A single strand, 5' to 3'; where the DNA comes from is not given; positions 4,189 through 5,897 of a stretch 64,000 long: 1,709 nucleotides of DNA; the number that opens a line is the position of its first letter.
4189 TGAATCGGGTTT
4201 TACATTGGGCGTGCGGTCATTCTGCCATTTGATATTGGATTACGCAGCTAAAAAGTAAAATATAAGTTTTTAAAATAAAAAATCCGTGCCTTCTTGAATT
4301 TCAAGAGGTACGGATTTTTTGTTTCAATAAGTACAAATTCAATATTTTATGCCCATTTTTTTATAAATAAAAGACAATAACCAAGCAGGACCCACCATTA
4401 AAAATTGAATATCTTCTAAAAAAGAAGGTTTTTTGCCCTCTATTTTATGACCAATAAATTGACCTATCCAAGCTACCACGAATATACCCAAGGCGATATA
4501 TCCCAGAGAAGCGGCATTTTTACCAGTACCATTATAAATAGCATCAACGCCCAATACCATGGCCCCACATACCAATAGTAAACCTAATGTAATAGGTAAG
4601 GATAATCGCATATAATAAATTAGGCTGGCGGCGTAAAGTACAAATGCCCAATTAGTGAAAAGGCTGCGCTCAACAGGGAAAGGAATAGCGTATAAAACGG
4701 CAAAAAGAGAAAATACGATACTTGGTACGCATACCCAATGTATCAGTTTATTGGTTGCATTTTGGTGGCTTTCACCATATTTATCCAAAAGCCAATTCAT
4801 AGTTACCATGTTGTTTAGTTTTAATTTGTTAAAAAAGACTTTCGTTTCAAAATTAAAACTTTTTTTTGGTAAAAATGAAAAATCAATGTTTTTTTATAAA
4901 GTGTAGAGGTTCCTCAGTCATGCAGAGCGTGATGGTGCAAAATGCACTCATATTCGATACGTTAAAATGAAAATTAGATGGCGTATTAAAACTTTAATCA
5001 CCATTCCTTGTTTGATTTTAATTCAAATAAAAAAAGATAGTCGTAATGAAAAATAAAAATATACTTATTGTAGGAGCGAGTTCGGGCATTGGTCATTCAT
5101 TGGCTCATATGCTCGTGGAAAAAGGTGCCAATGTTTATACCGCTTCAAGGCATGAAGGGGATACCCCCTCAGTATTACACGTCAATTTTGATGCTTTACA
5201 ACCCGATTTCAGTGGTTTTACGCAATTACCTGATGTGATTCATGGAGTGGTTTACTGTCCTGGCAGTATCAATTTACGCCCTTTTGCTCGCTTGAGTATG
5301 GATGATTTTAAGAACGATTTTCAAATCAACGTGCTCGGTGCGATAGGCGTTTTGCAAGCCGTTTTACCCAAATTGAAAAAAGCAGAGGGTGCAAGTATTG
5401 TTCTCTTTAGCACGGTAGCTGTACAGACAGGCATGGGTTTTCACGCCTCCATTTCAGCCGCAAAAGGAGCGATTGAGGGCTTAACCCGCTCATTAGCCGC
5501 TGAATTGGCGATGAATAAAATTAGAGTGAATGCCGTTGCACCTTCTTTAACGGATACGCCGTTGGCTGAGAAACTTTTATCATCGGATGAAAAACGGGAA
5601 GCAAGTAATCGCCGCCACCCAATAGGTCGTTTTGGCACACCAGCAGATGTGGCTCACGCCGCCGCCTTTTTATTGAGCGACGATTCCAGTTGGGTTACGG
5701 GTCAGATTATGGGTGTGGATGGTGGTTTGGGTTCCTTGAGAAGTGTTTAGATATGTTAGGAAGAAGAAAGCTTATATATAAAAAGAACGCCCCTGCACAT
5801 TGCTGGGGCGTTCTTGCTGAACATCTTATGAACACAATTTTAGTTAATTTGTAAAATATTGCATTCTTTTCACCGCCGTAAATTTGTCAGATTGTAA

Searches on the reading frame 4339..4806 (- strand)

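Call 81: search_protein_families(library=pfam, proteins=[window:4339-4806:-], max_evalue=0.01)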
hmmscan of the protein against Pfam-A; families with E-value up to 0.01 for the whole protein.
window:4339-4806:- (155 aa): 1 family
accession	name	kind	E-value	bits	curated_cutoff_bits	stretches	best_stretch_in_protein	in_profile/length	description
PF06127.16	Mpo1-like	-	3e-18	66.1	24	1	7-151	8-95/95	2-hydroxy-palmitic acid dioxygenase Mpo1-like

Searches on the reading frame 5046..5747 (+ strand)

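Call 66: search_protein_families(library=pfam, proteins=[window:5046-5747:+], max_evalue=0.00001)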
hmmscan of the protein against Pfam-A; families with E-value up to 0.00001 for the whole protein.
window:5046-5747:+ (234 aa): 5 families
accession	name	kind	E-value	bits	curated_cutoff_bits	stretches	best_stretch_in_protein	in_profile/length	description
PF13561.12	adh_short_C2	-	3.3e-47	161.5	27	1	10-228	1-235/236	Enoyl-(Acyl carrier protein) reductase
PF00106.31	adh_short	-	2.3e-31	109.3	26.6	1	4-178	1-191/195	short chain dehydrogenase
PF23441.1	SDR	-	4.3e-12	46.4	27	1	63-228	89-255/258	SDR-like rossmann domain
PF08659.16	KR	-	2.3e-08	34.6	22.6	0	6-151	3-164/180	KR domain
PF08643.16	DUF1776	-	6.6e-06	26.2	25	1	68-162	95-192/294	Fungal family of unknown function (DUF1776)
